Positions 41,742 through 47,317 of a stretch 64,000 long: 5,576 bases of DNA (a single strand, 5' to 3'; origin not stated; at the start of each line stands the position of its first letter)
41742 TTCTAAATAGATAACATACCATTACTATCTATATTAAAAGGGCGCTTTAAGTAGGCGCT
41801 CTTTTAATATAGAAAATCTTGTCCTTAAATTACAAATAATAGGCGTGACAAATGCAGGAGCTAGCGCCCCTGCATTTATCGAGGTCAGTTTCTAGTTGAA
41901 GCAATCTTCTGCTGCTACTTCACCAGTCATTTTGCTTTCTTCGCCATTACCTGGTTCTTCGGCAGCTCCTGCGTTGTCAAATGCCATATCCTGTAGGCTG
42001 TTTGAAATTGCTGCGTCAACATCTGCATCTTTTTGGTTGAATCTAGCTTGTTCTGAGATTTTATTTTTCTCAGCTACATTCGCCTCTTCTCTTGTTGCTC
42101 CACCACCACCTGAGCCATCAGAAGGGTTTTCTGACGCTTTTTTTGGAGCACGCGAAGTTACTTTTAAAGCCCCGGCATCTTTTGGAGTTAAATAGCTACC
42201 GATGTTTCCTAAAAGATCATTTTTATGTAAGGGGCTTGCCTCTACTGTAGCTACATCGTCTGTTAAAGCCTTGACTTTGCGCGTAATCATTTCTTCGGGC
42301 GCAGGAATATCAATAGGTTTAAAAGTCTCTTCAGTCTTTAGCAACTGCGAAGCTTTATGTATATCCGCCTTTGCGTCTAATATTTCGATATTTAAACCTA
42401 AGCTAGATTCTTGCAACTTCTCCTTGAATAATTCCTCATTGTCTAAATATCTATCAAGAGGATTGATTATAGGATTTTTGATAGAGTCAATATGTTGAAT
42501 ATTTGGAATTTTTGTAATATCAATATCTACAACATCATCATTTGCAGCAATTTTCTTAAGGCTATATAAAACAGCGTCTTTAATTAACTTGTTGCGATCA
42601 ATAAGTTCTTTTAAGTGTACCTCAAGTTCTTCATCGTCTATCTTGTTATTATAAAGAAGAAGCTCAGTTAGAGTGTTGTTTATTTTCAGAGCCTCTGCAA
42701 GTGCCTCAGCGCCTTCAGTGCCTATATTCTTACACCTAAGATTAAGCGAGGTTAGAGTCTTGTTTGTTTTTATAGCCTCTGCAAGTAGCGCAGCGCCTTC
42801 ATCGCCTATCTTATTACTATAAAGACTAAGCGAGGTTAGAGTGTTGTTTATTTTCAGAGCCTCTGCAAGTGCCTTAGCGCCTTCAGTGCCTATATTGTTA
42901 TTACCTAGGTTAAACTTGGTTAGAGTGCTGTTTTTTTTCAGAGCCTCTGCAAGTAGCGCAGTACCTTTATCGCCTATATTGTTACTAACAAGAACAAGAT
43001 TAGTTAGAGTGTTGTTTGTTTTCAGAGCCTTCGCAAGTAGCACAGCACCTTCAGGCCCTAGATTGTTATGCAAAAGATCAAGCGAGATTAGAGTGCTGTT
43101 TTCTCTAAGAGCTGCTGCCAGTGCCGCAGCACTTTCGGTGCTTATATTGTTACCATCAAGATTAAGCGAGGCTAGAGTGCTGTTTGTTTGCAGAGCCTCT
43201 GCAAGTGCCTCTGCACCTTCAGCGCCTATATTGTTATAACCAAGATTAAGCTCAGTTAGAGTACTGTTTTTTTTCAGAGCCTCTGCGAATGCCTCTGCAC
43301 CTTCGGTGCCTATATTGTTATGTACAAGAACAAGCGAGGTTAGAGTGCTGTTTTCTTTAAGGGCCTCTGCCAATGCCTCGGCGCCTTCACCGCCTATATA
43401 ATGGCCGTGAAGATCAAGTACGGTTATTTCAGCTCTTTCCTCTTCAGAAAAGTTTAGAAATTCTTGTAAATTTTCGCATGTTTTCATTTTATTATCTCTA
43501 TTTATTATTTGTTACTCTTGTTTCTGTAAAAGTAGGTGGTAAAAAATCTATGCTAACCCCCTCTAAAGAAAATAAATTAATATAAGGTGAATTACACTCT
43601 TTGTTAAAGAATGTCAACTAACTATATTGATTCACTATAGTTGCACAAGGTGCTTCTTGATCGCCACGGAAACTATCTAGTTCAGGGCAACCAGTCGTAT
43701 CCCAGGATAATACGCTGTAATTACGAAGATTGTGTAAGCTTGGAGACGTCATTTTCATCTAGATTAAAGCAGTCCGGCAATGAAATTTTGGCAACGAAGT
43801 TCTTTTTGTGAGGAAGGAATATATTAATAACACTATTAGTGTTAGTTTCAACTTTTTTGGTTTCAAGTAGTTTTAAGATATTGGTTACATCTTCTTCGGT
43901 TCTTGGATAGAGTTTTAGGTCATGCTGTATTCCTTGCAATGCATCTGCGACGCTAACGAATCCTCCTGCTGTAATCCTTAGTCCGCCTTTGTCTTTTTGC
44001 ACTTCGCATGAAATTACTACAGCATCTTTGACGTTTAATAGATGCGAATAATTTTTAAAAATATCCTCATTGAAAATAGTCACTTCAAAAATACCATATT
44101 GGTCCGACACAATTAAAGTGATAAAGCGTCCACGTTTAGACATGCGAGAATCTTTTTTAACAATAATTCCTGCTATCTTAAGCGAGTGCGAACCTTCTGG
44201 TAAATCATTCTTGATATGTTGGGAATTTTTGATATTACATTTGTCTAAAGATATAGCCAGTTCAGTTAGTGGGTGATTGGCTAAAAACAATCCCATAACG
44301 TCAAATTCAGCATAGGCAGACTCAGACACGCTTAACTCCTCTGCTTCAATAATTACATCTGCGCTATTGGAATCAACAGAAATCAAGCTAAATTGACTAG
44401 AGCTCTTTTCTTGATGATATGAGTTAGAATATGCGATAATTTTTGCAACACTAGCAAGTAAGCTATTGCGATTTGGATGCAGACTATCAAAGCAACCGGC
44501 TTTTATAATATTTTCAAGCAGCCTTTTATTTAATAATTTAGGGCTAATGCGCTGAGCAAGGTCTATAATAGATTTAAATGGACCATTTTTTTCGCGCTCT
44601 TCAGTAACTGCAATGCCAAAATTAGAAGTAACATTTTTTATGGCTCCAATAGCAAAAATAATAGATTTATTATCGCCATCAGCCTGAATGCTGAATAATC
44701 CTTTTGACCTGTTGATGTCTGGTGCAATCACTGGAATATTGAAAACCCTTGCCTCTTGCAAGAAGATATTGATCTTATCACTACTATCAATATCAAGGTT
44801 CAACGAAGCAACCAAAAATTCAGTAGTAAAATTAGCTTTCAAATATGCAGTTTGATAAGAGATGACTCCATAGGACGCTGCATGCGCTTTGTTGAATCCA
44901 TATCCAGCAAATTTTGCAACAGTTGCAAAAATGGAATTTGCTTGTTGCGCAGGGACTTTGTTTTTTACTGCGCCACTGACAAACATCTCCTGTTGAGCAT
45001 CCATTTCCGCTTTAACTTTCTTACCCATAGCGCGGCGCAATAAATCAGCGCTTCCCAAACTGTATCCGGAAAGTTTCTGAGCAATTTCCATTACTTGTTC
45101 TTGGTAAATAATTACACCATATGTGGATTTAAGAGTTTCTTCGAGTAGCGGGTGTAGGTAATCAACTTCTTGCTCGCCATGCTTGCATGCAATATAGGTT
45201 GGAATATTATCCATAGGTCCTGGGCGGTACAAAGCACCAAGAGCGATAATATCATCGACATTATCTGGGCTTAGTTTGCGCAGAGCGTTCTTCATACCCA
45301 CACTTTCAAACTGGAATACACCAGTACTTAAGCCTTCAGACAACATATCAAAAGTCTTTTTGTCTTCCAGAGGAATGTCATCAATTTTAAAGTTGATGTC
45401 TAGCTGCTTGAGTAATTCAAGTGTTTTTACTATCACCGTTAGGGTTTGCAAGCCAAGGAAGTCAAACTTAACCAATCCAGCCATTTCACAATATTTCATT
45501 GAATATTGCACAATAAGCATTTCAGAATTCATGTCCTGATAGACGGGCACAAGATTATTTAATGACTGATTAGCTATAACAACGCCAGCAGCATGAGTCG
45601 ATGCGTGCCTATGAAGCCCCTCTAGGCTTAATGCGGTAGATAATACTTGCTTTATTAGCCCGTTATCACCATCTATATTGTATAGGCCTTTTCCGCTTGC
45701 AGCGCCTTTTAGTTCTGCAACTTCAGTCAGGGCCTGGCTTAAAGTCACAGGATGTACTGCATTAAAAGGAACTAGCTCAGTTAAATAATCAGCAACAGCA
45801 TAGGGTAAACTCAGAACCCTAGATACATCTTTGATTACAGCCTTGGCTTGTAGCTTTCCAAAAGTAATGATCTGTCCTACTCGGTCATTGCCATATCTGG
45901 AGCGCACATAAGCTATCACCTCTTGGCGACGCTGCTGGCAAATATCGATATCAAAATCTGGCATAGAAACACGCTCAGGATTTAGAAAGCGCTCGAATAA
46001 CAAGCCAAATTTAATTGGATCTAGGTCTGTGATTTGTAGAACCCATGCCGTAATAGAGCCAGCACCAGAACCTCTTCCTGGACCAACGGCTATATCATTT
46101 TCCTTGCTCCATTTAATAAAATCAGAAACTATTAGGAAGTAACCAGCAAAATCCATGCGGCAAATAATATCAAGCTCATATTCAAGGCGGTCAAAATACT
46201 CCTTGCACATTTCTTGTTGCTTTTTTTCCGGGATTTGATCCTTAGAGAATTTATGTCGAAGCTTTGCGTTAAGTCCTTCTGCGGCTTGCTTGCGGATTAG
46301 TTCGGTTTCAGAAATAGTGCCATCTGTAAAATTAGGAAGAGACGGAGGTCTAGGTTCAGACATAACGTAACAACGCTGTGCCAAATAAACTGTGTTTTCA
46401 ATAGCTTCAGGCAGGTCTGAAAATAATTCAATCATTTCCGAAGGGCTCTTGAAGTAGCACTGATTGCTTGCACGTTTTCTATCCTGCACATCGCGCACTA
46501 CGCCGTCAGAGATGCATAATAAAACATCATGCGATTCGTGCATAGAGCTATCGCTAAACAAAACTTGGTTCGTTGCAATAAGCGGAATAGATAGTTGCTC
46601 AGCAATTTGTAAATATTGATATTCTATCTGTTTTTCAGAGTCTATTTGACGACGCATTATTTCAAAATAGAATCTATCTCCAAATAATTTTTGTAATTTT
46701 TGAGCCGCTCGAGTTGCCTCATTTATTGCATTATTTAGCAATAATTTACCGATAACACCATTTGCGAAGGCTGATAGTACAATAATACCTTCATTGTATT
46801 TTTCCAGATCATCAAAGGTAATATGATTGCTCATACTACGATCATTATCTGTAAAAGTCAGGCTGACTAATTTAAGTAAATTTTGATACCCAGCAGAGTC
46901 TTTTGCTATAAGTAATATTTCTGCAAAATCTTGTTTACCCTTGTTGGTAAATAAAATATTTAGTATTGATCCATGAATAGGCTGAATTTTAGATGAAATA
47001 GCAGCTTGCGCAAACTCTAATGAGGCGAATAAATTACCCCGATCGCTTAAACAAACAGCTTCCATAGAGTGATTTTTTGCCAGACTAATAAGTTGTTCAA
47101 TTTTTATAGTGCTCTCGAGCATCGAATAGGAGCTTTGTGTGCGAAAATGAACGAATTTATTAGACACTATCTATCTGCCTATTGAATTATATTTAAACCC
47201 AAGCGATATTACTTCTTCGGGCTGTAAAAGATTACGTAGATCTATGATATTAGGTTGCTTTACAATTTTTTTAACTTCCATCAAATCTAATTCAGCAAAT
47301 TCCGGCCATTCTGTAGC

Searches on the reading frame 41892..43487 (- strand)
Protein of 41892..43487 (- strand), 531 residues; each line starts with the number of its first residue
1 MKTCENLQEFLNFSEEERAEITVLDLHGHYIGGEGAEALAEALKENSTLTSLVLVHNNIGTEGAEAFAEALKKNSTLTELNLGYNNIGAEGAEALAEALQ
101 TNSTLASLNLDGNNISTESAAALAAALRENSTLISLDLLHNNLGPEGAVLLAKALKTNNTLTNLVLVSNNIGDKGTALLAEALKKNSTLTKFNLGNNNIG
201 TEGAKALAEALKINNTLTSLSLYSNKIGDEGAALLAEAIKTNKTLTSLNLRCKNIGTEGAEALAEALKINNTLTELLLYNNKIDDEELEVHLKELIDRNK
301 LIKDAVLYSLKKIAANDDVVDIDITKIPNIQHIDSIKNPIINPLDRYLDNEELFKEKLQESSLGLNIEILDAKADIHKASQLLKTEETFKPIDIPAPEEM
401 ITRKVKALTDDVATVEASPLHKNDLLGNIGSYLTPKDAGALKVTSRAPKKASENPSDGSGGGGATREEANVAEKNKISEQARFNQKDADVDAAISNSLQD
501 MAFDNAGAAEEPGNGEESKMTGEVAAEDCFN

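Call 82: search_protein_families(library=pfam, proteins=[window:41892-43487:-], max_evalue=1e-8)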
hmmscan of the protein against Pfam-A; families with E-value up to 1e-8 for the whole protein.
window:41892-43487:- (531 aa): 2 families
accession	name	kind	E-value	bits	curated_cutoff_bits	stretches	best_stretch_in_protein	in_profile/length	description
PF13516.12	LRR_6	-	1.4e-46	153.3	23.4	0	73-96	1-24/24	Leucine Rich repeat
PF00560.39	LRR_1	-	9.6e-13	46.1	20.6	0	105-121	2-18/23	Leucine Rich Repeat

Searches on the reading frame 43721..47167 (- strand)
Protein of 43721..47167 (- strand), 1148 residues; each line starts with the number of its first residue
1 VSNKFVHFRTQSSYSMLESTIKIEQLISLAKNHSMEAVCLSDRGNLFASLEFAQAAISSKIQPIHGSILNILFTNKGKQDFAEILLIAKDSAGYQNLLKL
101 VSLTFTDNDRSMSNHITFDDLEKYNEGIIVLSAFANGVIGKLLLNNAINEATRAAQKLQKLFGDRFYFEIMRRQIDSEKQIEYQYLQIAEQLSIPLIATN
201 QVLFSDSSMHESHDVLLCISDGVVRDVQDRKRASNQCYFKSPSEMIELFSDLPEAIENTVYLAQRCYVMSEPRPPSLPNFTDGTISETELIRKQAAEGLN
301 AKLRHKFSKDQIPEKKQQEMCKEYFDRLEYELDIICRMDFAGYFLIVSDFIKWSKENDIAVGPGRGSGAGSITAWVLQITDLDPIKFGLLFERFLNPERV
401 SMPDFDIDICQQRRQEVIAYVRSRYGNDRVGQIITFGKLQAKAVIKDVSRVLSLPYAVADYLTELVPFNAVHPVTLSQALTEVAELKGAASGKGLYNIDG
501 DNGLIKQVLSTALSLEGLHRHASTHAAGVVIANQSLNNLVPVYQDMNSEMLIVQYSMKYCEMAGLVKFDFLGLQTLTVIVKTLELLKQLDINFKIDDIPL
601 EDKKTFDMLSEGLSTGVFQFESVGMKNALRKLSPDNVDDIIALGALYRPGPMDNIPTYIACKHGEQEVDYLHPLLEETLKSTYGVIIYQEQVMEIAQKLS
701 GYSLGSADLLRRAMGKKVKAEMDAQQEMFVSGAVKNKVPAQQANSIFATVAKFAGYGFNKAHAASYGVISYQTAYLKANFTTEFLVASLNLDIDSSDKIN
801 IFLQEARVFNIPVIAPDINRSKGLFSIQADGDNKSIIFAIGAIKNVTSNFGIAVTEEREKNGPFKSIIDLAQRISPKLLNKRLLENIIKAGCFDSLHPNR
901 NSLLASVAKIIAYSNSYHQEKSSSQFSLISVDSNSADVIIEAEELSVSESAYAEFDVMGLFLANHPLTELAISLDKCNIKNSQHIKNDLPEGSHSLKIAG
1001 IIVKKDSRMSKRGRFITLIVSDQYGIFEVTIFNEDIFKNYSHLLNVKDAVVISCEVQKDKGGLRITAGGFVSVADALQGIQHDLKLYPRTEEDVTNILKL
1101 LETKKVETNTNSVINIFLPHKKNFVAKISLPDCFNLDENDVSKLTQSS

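Call 82: search_protein_families(library=pfam, proteins=[window:43721-47167:-], max_evalue=1e-8)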
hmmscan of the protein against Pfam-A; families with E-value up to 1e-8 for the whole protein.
window:43721-47167:- (1148 aa): 5 families
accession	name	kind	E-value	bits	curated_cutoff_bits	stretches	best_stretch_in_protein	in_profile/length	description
PF07733.18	DNA_pol3_alpha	-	3.1e-94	315.9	23.9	1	307-572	6-260/260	Bacterial DNA polymerase III alpha NTPase domain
PF17657.6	DNA_pol3_finger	-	2.4e-62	209.6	22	1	575-736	1-165/166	Bacterial DNA polymerase III alpha subunit finger domain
PF02811.25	PHP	-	1.7e-34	119.9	26.4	1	7-172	1-163/164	PHP domain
PF14579.12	HHH_6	-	1.5e-23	83.2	25.6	1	811-902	2-89/90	Helix-hairpin-helix motif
PF01336.31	tRNA_anti-codon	-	8.9e-09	35.6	27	0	997-1067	2-69/75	OB-fold nucleic acid binding domain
